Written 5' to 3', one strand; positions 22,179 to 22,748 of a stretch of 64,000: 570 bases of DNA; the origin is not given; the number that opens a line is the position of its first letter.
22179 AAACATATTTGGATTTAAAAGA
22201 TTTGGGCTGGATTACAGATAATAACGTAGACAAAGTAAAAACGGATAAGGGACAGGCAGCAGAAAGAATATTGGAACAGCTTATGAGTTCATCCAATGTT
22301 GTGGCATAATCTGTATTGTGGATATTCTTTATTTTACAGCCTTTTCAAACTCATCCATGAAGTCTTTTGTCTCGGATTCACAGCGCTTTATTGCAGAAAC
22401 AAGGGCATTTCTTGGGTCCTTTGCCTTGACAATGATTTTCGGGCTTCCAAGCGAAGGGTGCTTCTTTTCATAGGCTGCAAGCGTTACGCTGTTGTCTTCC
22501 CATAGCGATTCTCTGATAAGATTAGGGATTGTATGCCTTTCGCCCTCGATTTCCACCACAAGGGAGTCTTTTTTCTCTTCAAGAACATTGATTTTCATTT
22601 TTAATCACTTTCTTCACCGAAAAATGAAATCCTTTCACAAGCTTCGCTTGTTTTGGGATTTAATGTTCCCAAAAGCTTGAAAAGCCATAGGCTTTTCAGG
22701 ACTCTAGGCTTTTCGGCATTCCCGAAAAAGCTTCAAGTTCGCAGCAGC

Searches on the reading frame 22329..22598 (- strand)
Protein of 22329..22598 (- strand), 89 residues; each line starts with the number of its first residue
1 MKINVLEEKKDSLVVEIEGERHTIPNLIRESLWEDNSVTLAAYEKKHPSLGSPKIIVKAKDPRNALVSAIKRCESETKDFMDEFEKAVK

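Call 20: find_encoding_contigs(protein=window:22329-22598:-, flank=10000, max_places=10)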
Protein window:22329-22598:- (89 aa): 5 contigs read that carry it; 4 places shown.
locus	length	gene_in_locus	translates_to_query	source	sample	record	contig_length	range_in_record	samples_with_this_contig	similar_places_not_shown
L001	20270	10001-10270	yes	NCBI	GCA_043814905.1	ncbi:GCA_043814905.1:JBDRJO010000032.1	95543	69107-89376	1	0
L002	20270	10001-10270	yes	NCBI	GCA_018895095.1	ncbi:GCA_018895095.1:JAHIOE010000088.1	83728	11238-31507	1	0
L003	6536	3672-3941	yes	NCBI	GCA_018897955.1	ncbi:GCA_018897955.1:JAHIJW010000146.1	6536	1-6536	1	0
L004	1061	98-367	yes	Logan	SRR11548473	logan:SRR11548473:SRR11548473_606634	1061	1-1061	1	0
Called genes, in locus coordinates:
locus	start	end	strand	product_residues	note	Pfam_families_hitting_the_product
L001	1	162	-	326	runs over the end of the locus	-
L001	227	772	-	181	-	-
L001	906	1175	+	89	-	PF25213:HVO_A0261_N (weak), PF12840:HTH_20, PF13412:HTH_24 (weak), PF13601:HTH_34 (weak)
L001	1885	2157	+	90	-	PF05854:MC1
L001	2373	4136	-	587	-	PF00437:T2SSE, PF27713:UCP018868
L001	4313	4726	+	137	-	-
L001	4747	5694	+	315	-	PF03215:Rad17, PF05496:RuvB_N (weak), PF25199:nSTAND_NTPase5 (weak), PF00004:AAA, PF13177:DNA_pol3_delta2, PF25361:AAA_lid_RFC1, PF08542:Rep_fac_C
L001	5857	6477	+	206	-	-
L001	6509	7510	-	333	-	PF24827:AstE_AspA_cat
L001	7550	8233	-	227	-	PF13181:TPR_8 (faint), PF13428:TPR_14 (faint), PF14559:TPR_19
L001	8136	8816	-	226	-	-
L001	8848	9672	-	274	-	PF03477:ATP-cone, PF04471:Mrr_cat (weak)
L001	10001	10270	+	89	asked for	PF13656:RNA_pol_L_2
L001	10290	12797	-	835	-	-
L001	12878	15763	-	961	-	PF00133:tRNA-synt_1, PF09334:tRNA-synt_1g, PF13603:tRNA-synt_1_2, PF01406:tRNA-synt_1e (weak), PF08264:Anticodon_1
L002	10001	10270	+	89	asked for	PF13656:RNA_pol_L_2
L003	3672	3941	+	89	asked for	PF13656:RNA_pol_L_2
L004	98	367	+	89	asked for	PF13656:RNA_pol_L_2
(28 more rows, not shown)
